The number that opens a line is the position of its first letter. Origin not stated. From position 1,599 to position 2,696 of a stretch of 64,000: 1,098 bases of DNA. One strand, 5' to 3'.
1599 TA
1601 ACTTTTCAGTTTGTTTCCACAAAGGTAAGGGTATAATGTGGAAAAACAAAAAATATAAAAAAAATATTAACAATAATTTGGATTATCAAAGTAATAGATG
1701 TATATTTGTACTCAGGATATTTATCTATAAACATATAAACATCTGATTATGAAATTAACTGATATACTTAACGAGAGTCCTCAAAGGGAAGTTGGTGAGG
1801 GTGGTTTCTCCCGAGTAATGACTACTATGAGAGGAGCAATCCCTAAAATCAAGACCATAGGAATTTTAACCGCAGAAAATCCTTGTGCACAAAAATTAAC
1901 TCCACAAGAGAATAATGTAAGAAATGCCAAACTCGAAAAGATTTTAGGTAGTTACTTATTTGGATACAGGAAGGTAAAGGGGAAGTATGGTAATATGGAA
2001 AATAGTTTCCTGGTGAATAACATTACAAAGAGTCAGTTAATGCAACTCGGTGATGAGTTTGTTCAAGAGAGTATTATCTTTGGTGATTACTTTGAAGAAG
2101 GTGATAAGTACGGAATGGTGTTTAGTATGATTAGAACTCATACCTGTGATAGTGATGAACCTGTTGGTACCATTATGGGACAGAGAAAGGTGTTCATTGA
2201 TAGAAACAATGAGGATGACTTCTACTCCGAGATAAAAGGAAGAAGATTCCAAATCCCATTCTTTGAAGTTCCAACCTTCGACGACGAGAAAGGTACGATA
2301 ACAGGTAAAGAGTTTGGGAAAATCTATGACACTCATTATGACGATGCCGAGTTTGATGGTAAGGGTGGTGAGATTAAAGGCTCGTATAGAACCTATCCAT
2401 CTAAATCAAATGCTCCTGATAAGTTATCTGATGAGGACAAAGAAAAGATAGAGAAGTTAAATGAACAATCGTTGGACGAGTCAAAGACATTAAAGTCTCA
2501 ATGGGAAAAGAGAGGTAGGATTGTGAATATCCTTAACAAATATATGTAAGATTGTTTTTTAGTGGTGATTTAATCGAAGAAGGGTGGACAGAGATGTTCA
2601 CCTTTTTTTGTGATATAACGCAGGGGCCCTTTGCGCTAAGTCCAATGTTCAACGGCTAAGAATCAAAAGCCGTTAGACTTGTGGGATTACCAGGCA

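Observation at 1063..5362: Family of GC-rich 24-40 nt repeats confined to the plus-strand early region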

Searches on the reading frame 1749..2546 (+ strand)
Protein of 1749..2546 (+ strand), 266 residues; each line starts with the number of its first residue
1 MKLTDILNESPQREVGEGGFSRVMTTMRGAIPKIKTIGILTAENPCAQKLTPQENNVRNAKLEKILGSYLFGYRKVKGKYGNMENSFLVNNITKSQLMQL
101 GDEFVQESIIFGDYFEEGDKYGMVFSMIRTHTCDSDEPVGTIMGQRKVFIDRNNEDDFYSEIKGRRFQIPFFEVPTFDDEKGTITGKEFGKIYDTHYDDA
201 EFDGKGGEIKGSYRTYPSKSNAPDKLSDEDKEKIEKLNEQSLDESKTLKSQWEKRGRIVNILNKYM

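Call 15: search_protein_families(library=phrogs, proteins=[window:1749-2546:+], max_evalue=0.01)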
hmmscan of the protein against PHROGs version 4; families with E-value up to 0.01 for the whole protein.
window:1749-2546:+ (266 aa): 0 families

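Call 16: search_protein_families(library=pfam, proteins=[window:1749-2546:+], max_evalue=0.01)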
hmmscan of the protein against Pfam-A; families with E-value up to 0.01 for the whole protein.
window:1749-2546:+ (266 aa): 2 families
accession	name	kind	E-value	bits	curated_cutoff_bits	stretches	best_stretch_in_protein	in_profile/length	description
PF11697.13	DUF3293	-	1.7e-11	45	25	1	40-109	1-73/73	Protein of unknown function (DUF3293)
PF23780.1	S-AdoMet_lyase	-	0.0003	21.2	28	1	48-114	8-86/133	S-Adenosylmethionine lyase family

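Call 19: find_encoding_contigs(protein=window:1749-2546:+, flank=6000, max_places=10)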
Protein window:1749-2546:+ (266 aa): 5 contigs read that carry it; 4 places shown.
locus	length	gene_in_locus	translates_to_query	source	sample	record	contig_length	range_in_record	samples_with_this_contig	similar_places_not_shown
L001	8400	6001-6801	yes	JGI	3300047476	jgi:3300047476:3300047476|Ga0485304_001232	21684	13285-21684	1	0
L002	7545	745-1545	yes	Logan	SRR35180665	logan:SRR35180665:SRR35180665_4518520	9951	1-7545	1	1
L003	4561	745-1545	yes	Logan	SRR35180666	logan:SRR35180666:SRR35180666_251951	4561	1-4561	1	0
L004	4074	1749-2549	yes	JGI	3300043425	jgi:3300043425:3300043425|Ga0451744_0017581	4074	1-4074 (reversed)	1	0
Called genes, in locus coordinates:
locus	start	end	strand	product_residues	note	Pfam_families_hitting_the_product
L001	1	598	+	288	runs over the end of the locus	PF06067:DUF932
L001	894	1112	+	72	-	-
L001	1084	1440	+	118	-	-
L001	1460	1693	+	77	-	-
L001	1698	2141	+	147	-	-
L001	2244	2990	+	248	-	-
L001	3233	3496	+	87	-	-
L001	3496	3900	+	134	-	PF21866:DUF6915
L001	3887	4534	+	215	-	-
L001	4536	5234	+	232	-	-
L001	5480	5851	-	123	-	-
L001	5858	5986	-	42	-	-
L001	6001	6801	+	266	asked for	PF11697:DUF3293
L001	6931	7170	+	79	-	-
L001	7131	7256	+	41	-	-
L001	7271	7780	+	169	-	-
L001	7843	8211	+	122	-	-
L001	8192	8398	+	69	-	?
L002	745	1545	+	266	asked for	PF11697:DUF3293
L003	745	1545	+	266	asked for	PF11697:DUF3293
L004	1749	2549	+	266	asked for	PF11697:DUF3293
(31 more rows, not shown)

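Call 26: search_dna_similar(query=window:1749-2546:+, collection=phages, mode=protein, max_rows=20, max_evalue=0.001)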
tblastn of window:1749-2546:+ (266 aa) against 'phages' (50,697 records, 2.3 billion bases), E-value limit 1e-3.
Records with a match: 68; places in all: 68; records where one place covers at least 80% of the query: 0.
Best place of each record, by identity: <60% 68.
By first word of the organism name: Flavobacterium 68.
By host as written in the record: Flavobacterium sp. BAL314 68.
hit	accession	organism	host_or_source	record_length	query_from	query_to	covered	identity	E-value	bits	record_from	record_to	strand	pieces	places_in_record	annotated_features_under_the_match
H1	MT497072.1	Flavobacterium phage vB_FspP_elemoE_6-9C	Flavobacterium sp. BAL314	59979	38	113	29%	47.4%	7e-12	71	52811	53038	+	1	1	structural protein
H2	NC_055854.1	Flavobacterium phage vB_FspP_elemoE_6-9C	Flavobacterium sp. BAL314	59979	38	113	29%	47.4%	7e-12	71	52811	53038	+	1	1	structural protein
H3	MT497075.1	Flavobacterium phage vB_FspP_elemoA_1-9A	Flavobacterium sp. BAL314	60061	38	113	29%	47.4%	7e-12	71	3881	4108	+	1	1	structural protein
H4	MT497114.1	Flavobacterium phage vB_FspP_elemoA_7-3A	Flavobacterium sp. BAL314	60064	38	113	29%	47.4%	7e-12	71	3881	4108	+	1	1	structural protein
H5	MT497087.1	Flavobacterium phage vB_FspP_elemoA_13-1B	Flavobacterium sp. BAL314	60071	38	113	29%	47.4%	7e-12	71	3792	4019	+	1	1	structural protein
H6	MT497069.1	Flavobacterium phage vB_FspP_elemoA_15-9B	Flavobacterium sp. BAL314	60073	38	113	29%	47.4%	7e-12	71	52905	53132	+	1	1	structural protein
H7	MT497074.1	Flavobacterium phage vB_FspP_elemoA_1-5B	Flavobacterium sp. BAL314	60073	38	113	29%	47.4%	7e-12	71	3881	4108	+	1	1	structural protein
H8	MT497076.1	Flavobacterium phage vB_FspP_elemoA_1-9B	Flavobacterium sp. BAL314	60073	38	113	29%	47.4%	7e-12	71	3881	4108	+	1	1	structural protein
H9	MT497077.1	Flavobacterium phage vB_FspP_elemoA_1-9C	Flavobacterium sp. BAL314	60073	38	113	29%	47.4%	7e-12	71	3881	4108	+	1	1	structural protein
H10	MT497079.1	Flavobacterium phage vB_FspP_elemoA_10-9A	Flavobacterium sp. BAL314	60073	38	113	29%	47.4%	7e-12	71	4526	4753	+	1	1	structural protein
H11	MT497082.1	Flavobacterium phage vB_FspP_elemoA_11-9B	Flavobacterium sp. BAL314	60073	38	113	29%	47.4%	7e-12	71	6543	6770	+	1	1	structural protein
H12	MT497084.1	Flavobacterium phage vB_FspP_elemoA_12-1B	Flavobacterium sp. BAL314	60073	38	113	29%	47.4%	7e-12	71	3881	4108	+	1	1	structural protein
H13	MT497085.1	Flavobacterium phage vB_FspP_elemoA_12-3A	Flavobacterium sp. BAL314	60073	38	113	29%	47.4%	7e-12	71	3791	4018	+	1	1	structural protein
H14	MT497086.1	Flavobacterium phage vB_FspP_elemoA_12-9A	Flavobacterium sp. BAL314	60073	38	113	29%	47.4%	7e-12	71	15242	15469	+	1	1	structural protein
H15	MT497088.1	Flavobacterium phage vB_FspP_elemoA_13-1E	Flavobacterium sp. BAL314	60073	38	113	29%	47.4%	7e-12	71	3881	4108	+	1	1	structural protein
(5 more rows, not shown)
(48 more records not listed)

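Call 28: find_homologous_proteins(query=window:1749-2546:+, max_evalue=0.00001)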
Query window:1749-2546:+ (266 aa): 40 proteins with E <= 0.00001 among 542 candidates.
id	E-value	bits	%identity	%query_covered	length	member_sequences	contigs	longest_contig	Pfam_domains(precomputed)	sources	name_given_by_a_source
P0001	2.4e-168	576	97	100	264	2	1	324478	PF11697.14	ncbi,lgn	-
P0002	2.5e-167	573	96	100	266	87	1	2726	PF11697.14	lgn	-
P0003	2.7e-129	448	75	100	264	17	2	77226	PF23780.2,PF11697.14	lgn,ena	-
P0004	1.6e-127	442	74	100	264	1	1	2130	PF23780.2,PF11697.14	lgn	-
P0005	9.2e-122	423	70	100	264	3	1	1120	PF11697.14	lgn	-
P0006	6.1e-120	417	71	100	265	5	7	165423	PF11697.14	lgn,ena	-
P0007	1.6e-118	413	70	100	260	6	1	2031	PF23780.2,PF11697.14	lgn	-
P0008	3.3e-113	395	62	100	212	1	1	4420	PF11697.14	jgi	-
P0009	2.4e-78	281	56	100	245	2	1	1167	PF11697.14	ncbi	-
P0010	6.9e-76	273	54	100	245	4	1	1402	PF11697.14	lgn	-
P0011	1.4e-73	266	53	100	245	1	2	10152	PF11697.14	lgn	-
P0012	5.6e-67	244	48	100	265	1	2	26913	PF23780.2,PF11697.14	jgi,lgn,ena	-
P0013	8.9e-63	230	49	98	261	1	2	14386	PF23780.2,PF11697.14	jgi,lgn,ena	jgi:hypothetical protein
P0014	6.6e-51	191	40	99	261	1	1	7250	PF11697.14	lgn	-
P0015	5.2e-49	185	40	100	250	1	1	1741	PF11697.14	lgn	-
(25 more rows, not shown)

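Call 29: find_encoding_contigs(protein=P0001, flank=10000, max_places=3)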
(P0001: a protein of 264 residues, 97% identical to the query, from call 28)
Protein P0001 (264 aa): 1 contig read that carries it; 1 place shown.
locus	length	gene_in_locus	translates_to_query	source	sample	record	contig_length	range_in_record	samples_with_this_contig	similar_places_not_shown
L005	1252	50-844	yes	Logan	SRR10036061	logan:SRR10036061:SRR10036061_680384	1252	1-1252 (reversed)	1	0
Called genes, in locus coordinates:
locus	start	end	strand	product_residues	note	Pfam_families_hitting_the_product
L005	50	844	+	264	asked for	PF11697:DUF3293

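Call 30: find_encoding_contigs(protein=P0003, flank=10000, max_places=3)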
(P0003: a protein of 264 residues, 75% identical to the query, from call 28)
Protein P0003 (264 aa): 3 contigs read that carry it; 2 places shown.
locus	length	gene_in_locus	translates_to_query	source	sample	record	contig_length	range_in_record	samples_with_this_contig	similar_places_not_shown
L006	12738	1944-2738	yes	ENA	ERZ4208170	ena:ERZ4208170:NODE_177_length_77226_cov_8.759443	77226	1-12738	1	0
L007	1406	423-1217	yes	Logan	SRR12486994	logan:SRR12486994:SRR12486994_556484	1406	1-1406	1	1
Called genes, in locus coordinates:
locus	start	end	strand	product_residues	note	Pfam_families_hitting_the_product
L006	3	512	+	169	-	?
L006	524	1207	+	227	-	-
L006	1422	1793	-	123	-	-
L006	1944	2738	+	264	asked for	PF11697:DUF3293, PF23780:S-AdoMet_lyase (weak)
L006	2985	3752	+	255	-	PF17338:GP88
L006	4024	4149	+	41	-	-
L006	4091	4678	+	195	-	-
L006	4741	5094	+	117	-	-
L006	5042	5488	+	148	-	PF25735:Phage_L5_gp82 (weak)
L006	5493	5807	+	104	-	-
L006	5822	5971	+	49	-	-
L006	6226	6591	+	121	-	-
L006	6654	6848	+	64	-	-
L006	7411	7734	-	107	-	-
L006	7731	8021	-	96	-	-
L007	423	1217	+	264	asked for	PF11697:DUF3293, PF23780:S-AdoMet_lyase (weak)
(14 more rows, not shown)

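Call 31: find_encoding_contigs(protein=P0006, flank=10000, max_places=4)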
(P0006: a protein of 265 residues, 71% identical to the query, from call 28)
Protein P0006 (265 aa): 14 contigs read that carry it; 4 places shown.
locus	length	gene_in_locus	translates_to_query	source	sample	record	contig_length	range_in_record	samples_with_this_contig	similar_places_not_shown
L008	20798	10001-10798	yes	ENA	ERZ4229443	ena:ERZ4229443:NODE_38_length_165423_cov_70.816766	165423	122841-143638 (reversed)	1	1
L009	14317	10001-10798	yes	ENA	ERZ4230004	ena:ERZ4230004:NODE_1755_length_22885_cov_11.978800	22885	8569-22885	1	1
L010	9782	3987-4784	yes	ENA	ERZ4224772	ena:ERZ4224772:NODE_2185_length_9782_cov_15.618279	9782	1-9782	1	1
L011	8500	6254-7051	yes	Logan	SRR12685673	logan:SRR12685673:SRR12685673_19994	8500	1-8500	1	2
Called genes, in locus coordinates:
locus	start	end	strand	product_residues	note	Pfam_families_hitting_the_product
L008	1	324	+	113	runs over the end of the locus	-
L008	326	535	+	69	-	-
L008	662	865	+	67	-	-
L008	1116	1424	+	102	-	-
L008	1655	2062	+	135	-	-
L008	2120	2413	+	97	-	-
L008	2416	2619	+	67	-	-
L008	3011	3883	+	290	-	PF06067:DUF932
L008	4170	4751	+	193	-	-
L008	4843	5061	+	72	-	-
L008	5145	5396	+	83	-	-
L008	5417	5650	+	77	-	-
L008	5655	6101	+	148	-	-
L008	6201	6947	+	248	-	-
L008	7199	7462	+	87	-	-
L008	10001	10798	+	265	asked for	PF11697:DUF3293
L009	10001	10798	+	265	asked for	PF11697:DUF3293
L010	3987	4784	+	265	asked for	PF11697:DUF3293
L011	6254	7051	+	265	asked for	PF11697:DUF3293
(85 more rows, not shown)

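Call 34: find_encoding_contigs(protein=P0012, flank=10000, max_places=2)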
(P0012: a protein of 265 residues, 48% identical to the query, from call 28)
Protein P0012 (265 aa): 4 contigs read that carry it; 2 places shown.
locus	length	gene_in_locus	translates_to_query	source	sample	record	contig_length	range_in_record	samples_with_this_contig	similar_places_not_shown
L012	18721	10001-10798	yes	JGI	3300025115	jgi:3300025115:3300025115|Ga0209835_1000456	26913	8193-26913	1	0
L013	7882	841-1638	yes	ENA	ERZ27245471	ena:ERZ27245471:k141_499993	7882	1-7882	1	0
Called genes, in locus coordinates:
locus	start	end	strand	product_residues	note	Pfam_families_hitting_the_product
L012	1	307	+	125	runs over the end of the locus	-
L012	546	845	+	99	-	-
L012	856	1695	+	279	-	PF06067:DUF932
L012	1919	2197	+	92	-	-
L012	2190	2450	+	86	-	-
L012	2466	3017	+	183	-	-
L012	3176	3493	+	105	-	-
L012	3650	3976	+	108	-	-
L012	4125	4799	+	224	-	PF18406:DUF1281_C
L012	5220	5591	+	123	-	-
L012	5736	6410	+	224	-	PF18406:DUF1281_C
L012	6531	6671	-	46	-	-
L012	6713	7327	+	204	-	-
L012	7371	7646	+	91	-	-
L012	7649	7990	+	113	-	-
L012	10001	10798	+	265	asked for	PF11697:DUF3293, PF23780:S-AdoMet_lyase (weak)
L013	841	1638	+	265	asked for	PF11697:DUF3293, PF23780:S-AdoMet_lyase (weak)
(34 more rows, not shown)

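Call 35: find_encoding_contigs(protein=P0013, flank=10000, max_places=2)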
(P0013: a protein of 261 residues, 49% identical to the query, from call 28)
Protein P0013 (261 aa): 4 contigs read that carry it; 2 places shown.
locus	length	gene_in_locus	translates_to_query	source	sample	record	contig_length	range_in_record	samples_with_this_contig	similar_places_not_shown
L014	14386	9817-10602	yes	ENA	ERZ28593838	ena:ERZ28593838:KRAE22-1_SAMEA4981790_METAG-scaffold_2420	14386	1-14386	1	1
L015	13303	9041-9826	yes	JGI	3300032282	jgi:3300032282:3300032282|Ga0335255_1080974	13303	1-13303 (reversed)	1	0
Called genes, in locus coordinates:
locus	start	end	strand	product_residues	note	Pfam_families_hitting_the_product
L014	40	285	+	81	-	-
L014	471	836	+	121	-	-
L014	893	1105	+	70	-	PF14192:DUF4314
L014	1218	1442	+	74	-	-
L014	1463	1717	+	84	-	-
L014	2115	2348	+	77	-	-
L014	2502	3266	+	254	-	PF17561:TssO (weak)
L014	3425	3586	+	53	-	PF23987:Phage_holin_10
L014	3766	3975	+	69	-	-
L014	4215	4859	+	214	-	-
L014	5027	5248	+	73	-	-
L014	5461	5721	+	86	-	-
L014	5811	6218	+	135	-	PF21866:DUF6915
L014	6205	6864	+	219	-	-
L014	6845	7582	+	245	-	-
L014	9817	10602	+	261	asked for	PF11697:DUF3293, PF23780:S-AdoMet_lyase (weak)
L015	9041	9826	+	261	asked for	PF11697:DUF3293, PF23780:S-AdoMet_lyase (weak)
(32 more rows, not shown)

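Call 86: search_dna_similar(query=L001:3496-3897:+, collection=phages, mode=protein, max_rows=15, max_evalue=0.001)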
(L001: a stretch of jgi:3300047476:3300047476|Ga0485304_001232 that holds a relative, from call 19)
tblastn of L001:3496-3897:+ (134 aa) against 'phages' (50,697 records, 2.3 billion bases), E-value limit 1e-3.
Records with a match: 127; places in all: 128; records where one place covers at least 80% of the query: 103.
Best place of each record, by identity: <60% 127.
By first word of the organism name: Streptomyces 90; Bacillus 13; Gordonia 12; Sinorhizobium 4; Microbacterium 3; Synechococcus 2; uncultured 1; Ralstonia 1; Stenotrophomonas 1.
By host as written in the record: Streptomyces griseus ATCC 10137 39; Streptomyces lividans JI 1326 29; Gordonia terrae 3612 12; Bacillus anthracis Sterne 6; Sinorhizobium meliloti 4; Streptomyces viridochromogenes DSM40736 4; Bacillus anthracis 4; Streptomyces sanglieri UNT16F27A 4; and 14 more.
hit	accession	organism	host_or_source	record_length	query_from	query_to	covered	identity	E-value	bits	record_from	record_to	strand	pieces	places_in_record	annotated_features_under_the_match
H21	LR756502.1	uncultured phage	metagenomic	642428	1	111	83%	48.6%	5e-31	121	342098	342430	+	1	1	record has no annotation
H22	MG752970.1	Ralstonia phage RsoM2USA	Ralstonia solanacearum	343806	4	107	78%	50.0%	5e-26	107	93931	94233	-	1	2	hypothetical protein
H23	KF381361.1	Sinorhizobium phage phiM12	Sinorhizobium meliloti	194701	4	108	78%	46.7%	1e-21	94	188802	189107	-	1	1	hypothetical protein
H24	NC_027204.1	Sinorhizobium phage phiM12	Sinorhizobium meliloti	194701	4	108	78%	46.7%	1e-21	94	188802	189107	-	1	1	hypothetical protein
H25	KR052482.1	Sinorhizobium phage phiN3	Sinorhizobium meliloti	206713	4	108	78%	46.7%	1e-21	94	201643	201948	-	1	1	hypothetical protein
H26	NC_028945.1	Sinorhizobium phage phiN3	Sinorhizobium meliloti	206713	4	108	78%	46.7%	1e-21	94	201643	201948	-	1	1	hypothetical protein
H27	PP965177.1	Bacillus phage KoopaTroopa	Bacillus thuringiensis serovar kurstaki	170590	1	129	96%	37.2%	3e-19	88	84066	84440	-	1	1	hypothetical protein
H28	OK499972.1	Bacillus phage vB_BanS_Chewbecca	Bacillus anthracis Sterne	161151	1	108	81%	42.6%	3e-18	85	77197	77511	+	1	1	hypothetical protein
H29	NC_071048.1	Bacillus phage vB_BanS_Chewbecca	Bacillus anthracis Sterne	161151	1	108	81%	42.6%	3e-18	85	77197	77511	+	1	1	hypothetical protein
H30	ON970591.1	Streptomyces phage Angela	Streptomyces griseus ATCC 10137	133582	1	127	95%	35.6%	2e-17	82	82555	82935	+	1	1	129: hypothetical protein | 130: hypothetical protein | 128: hypothetical protein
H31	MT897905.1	Streptomyces phage MulchMansion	Streptomyces viridochromogenes DSM40736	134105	1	127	95%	35.6%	2e-17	82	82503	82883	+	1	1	128: hypothetical protein | 129: hypothetical protein | 127: hypothetical protein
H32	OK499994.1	Bacillus phage vB_BanS_Skywalker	Bacillus anthracis Sterne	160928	1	108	81%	41.7%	7e-18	84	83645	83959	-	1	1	hypothetical protein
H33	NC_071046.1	Bacillus phage vB_BanS_Skywalker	Bacillus anthracis Sterne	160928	1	108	81%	41.7%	7e-18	84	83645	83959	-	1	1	hypothetical protein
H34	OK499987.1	Bacillus phage vB_BanS_MrDarsey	Bacillus anthracis Sterne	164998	1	108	81%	41.7%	7e-18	84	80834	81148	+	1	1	hypothetical protein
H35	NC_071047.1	Bacillus phage vB_BanS_MrDarsey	Bacillus anthracis Sterne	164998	1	108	81%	41.7%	7e-18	84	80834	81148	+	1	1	hypothetical protein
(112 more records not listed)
